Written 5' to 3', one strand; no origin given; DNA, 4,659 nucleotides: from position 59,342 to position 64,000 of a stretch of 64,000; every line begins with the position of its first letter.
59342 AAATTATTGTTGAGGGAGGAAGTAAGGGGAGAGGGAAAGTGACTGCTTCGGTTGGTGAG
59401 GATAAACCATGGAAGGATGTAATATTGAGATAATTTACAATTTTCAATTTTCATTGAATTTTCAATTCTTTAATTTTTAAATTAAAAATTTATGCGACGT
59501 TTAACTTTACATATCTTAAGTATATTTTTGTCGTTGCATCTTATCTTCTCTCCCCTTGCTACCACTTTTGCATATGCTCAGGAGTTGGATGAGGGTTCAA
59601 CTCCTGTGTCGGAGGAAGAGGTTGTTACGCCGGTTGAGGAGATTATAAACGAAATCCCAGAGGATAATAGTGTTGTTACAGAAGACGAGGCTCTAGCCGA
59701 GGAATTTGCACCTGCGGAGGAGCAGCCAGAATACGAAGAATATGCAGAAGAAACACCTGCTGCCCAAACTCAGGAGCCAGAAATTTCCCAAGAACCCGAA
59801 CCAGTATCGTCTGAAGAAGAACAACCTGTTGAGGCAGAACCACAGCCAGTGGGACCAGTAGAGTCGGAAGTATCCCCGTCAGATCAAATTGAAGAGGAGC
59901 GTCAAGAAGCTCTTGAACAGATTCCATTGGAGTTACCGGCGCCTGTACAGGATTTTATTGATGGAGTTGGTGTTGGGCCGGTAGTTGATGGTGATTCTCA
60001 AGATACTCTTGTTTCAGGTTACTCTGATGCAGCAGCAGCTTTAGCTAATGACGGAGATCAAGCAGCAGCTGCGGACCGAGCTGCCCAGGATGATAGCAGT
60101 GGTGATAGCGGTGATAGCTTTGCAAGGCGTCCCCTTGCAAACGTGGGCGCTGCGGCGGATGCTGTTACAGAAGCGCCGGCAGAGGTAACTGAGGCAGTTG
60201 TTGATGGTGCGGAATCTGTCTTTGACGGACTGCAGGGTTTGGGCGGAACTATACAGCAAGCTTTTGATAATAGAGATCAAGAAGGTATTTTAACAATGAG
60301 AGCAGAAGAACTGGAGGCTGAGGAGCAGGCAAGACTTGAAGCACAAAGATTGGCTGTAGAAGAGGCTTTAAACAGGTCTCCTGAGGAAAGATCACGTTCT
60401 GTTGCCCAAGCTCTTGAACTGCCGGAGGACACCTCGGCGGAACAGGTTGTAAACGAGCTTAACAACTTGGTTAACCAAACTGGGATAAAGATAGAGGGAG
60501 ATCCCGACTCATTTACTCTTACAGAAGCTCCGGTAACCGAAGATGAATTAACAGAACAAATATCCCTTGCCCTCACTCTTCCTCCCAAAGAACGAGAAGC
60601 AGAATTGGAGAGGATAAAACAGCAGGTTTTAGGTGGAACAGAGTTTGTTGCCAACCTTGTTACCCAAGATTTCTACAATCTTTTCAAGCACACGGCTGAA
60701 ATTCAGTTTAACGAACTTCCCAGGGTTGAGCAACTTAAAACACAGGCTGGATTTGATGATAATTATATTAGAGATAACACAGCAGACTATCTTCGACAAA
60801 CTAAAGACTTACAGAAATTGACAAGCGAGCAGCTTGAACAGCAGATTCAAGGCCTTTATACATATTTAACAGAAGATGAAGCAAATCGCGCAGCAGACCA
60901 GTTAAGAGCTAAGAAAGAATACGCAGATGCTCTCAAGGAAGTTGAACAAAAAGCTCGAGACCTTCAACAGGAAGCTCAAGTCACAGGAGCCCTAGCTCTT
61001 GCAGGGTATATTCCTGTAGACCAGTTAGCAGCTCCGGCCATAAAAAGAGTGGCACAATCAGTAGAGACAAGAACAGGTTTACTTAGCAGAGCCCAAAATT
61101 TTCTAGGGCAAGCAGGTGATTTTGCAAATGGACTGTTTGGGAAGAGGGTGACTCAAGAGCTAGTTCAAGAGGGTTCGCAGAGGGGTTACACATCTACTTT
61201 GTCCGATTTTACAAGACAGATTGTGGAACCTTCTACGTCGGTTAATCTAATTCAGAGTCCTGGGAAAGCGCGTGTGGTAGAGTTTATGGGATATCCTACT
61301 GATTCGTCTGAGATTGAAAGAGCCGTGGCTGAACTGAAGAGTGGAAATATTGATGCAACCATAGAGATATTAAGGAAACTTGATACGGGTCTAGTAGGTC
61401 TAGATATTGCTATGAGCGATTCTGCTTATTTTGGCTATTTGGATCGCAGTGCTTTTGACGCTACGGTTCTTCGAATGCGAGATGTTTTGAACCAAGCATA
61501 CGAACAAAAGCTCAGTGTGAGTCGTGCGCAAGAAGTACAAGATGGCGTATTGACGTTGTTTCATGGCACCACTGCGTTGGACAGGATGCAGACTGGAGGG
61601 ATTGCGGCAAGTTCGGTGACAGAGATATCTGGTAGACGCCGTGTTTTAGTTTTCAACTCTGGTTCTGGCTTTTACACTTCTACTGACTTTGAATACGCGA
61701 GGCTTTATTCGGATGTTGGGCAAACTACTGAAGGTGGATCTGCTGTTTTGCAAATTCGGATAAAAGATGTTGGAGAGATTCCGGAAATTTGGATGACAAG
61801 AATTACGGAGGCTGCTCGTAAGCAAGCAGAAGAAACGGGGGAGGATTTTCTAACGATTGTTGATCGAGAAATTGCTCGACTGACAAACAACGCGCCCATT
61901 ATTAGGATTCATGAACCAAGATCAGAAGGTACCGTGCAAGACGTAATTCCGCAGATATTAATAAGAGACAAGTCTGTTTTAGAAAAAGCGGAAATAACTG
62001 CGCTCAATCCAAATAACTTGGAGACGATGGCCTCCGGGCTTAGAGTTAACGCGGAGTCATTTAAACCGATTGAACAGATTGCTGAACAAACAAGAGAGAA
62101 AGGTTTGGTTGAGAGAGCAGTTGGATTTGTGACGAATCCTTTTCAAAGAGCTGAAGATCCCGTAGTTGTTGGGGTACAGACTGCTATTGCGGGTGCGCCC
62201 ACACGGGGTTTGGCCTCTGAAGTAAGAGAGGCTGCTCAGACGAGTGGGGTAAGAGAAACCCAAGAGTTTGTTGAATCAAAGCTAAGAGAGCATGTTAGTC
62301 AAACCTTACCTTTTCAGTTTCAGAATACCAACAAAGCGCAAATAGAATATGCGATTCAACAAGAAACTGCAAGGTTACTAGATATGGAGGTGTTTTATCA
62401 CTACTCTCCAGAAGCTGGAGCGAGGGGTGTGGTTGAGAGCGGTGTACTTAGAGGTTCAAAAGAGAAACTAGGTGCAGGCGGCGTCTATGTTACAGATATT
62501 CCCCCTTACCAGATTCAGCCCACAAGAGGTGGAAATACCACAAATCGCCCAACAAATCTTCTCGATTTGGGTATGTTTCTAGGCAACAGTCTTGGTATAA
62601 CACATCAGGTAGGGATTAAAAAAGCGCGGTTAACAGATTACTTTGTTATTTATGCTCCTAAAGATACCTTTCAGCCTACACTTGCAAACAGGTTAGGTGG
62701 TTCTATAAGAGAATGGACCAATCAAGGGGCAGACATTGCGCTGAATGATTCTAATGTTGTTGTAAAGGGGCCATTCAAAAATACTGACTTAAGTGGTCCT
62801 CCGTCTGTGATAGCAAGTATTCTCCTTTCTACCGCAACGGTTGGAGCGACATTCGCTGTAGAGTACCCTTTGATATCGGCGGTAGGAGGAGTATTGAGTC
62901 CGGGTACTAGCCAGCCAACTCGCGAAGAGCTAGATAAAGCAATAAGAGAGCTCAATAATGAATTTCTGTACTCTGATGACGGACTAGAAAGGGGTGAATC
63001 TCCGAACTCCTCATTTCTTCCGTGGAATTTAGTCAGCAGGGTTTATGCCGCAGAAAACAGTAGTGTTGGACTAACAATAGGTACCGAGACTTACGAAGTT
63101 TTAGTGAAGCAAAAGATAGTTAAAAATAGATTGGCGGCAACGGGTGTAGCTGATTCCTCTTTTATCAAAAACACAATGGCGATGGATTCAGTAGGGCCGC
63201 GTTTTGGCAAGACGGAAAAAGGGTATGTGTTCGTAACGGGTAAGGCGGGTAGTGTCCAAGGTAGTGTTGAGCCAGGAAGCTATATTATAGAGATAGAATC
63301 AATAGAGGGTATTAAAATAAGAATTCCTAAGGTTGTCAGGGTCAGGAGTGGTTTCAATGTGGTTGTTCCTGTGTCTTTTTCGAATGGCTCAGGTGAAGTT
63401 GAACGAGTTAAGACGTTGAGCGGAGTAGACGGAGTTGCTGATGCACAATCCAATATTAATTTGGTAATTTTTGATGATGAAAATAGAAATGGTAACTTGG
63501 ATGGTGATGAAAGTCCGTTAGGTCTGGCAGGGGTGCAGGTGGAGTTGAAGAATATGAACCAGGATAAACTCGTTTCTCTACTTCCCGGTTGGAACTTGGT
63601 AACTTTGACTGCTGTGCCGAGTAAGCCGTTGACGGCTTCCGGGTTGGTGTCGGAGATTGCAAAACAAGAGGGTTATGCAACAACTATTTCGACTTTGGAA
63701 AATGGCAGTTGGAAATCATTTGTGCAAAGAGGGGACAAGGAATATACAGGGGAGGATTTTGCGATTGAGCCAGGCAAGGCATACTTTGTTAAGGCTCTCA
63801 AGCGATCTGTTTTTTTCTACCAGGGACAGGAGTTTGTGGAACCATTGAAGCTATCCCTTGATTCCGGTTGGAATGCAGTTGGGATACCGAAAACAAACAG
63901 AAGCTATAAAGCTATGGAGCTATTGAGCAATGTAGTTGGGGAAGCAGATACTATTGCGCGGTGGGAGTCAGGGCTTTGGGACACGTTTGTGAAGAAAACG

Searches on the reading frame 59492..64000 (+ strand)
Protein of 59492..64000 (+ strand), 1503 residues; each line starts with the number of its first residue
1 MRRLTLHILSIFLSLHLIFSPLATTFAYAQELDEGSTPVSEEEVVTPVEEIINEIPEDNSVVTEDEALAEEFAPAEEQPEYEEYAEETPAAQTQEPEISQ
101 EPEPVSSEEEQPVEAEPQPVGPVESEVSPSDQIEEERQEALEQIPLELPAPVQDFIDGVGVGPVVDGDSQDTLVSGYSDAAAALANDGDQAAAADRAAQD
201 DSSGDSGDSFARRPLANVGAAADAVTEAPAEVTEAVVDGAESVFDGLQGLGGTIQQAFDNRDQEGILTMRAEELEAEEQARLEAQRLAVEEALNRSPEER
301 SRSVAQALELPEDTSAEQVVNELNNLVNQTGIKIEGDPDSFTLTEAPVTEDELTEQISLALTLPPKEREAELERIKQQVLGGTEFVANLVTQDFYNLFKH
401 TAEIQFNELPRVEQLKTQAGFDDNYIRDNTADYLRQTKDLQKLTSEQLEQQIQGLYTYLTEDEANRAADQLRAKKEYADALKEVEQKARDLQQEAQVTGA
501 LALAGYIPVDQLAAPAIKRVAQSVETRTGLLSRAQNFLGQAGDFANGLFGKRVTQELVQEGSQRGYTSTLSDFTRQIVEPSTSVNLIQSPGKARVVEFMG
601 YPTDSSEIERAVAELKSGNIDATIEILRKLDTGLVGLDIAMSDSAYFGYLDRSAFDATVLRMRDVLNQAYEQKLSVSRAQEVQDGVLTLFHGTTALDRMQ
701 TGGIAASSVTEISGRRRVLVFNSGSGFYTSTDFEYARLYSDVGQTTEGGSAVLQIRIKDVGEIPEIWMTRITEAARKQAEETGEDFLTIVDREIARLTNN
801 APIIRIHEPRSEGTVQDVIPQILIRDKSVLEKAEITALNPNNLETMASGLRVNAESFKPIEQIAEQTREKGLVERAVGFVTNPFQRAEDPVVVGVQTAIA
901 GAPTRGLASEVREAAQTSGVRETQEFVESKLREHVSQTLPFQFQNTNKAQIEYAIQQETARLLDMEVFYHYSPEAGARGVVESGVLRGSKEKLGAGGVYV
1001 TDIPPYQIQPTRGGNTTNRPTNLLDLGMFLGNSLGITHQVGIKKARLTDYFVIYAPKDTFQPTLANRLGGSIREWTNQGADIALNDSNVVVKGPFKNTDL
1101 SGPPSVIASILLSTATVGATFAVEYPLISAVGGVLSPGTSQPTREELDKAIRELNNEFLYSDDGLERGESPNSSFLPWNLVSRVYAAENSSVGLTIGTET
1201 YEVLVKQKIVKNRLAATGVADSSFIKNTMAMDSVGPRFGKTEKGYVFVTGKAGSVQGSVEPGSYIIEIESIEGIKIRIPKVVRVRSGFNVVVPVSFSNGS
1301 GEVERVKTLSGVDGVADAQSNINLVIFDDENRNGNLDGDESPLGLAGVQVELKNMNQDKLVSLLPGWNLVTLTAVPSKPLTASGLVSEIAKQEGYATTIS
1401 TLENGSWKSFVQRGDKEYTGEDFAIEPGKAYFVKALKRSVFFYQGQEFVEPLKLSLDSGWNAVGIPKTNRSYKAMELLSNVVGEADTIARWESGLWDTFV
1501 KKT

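Call 4: search_protein_families(library=pfam, proteins=[window:59492-64000:+], max_evalue=10)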
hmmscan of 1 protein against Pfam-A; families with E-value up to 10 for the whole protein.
window:59492-64000:+ (1503 aa): 4 families
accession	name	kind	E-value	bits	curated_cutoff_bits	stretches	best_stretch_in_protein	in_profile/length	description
PF06757.18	Ins_allergen_rp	-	0.0018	18.6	23.2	1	437-498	15-78/174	Insect allergen related repeat, nitrile-specifier detoxification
PF02027.23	RolB_RolC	-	0.013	15.6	23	1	948-1061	63-156/189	RolB/RolC glucosidase family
PF17210.9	SdrD_B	-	0.027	15.1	29.7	1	1325-1359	6-38/112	SdrD B-like domain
PF15633.11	Tox-ART-HYD1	-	0.045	14.8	25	1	969-1007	2-42/97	HYD1 signature containing ADP-ribosyltransferase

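Call 5: search_protein_families(library=ncbifam, proteins=[window:59492-64000:+], max_evalue=10)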
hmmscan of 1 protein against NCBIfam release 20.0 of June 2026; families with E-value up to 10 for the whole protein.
window:59492-64000:+ (1503 aa): 1 family
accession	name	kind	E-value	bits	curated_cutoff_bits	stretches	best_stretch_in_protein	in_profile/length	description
NF047330.1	MCR_0457_fam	subfamily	4.8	7.9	50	0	446-496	24-76/87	MCR_0457 family protein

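Call 6: search_solved_structures(query=window:59492-64000:+, max_evalue=10, show_alignments=3)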
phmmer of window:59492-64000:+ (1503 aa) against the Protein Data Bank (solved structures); distinct sequences matched with E-value up to 10: 1.
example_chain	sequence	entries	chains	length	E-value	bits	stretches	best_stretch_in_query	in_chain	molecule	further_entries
4gnk_E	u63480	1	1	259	2.3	8.9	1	221-295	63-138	1-phosphatidylinositol 4,5-bisphosphate phosphodiesterase beta-3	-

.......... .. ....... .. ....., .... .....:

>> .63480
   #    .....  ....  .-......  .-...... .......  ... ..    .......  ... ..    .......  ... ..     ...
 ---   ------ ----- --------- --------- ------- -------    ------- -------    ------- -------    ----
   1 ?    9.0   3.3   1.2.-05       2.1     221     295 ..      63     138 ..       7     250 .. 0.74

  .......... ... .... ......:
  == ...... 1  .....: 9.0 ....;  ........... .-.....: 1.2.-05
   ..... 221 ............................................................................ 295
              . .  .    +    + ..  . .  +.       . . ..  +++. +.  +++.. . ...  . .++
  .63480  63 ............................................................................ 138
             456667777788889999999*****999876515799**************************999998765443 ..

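Call 8: find_homologous_proteins(query=window:59492-64000:+)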
Query window:59492-64000:+ (1503 aa): 3 proteins with E <= 0.001 among 8000 candidates.
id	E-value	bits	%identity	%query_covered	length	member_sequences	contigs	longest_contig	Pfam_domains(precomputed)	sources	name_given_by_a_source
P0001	0.0e+0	3278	100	100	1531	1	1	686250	-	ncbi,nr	ncbi:MAG: hypothetical protein HYU80_02840 [Candidatus Blackburnbacteria bacterium]|nr:hypothetical 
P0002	1.2e-275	936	83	25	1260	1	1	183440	-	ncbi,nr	ncbi:hypothetical protein HYW41_03035 [Candidatus Daviesbacteria bacterium]|nr:hypothetical protein 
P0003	4.7e-25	106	36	13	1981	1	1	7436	-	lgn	-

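Call 25: find_encoding_contigs(protein=P0001, flank=10000, max_places=3)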
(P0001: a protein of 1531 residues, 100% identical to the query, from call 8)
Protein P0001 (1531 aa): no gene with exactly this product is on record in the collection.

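Call 26: find_encoding_contigs(protein=P0003, flank=10000, max_places=3)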
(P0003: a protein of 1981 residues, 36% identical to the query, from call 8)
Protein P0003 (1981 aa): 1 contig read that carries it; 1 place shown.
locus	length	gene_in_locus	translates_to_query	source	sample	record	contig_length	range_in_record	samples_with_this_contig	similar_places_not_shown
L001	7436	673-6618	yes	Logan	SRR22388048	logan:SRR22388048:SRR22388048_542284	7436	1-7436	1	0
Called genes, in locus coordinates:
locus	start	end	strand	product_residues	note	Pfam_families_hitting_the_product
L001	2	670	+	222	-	?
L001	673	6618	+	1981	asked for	-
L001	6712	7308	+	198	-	-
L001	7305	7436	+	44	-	?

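Call 28: search_protein_families(library=pfam, proteins=[P0002, P0003], max_evalue=1)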
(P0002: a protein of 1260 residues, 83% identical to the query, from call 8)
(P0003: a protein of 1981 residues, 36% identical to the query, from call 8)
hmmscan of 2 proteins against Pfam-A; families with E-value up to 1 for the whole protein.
P0002 (1260 aa): 1 family
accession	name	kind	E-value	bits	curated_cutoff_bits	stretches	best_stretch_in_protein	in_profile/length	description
PF06757.18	Ins_allergen_rp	-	0.004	17.5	23.2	1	300-359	15-76/174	Insect allergen related repeat, nitrile-specifier detoxification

P0003 (1981 aa): 4 families
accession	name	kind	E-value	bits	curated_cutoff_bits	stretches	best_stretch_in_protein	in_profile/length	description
PF15633.11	Tox-ART-HYD1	-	0.0021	19.1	25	1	893-929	2-40/97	HYD1 signature containing ADP-ribosyltransferase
PF17388.7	GP24_25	-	0.0041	18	27.4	1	793-898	19-118/124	Mycobacteriophage tail assembly protein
PF22451.2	NirdL-like_HTH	-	0.14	12.2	27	0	1863-1883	23-43/47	Siroheme decarboxylase NirDL-like HTH domain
PF05887.16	Trypan_PARP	-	0.38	11.2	100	1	139-165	55-109/134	Procyclic acidic repetitive protein (PARP)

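Call 29: search_protein_families(library=padloc, proteins=[P0001, P0002, P0003], max_evalue=1)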
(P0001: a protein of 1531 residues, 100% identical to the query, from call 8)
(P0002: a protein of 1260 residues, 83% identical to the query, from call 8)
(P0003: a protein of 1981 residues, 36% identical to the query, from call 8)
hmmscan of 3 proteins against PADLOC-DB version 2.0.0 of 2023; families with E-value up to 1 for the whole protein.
P0001 (1531 aa): 0 families

P0002 (1260 aa): 1 family
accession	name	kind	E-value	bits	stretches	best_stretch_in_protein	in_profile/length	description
PDLC04113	JukA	-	0.33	8.5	1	297-362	5-71/245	-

P0003 (1981 aa): 0 families

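Call 94: list_cluster_members(proteins=[P0003, P0004, P0005, P0006])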
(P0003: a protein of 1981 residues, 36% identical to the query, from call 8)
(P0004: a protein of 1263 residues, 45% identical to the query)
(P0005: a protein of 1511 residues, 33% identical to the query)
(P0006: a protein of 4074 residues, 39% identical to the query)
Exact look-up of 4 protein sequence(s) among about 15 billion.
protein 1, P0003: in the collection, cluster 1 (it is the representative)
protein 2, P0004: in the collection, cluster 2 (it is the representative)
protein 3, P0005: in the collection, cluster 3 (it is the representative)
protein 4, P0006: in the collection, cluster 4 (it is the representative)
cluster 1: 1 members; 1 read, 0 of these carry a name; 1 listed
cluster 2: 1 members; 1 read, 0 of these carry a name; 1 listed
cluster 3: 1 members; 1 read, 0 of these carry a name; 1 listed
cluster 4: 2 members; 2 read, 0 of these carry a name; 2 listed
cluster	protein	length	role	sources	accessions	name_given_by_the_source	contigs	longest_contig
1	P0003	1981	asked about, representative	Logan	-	-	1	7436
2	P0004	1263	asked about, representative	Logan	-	-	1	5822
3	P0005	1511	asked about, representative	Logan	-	-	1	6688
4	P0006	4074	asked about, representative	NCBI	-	-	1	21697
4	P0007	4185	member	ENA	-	-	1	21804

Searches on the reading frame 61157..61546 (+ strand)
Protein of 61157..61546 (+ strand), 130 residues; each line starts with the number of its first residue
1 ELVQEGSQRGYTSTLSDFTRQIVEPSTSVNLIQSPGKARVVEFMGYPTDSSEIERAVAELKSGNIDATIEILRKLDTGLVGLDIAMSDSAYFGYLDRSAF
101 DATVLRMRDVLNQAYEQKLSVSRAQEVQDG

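Call 67: search_protein_families(library=pfam, proteins=[window:61157-61546:+], max_evalue=10)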
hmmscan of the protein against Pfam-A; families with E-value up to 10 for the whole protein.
seq(130 aa): 1 family
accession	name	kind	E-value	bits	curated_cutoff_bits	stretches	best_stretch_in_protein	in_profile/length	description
PF11820.13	DUF3339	-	0.23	12.1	25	1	31-49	22-40/67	Protein of unknown function (DUF3339)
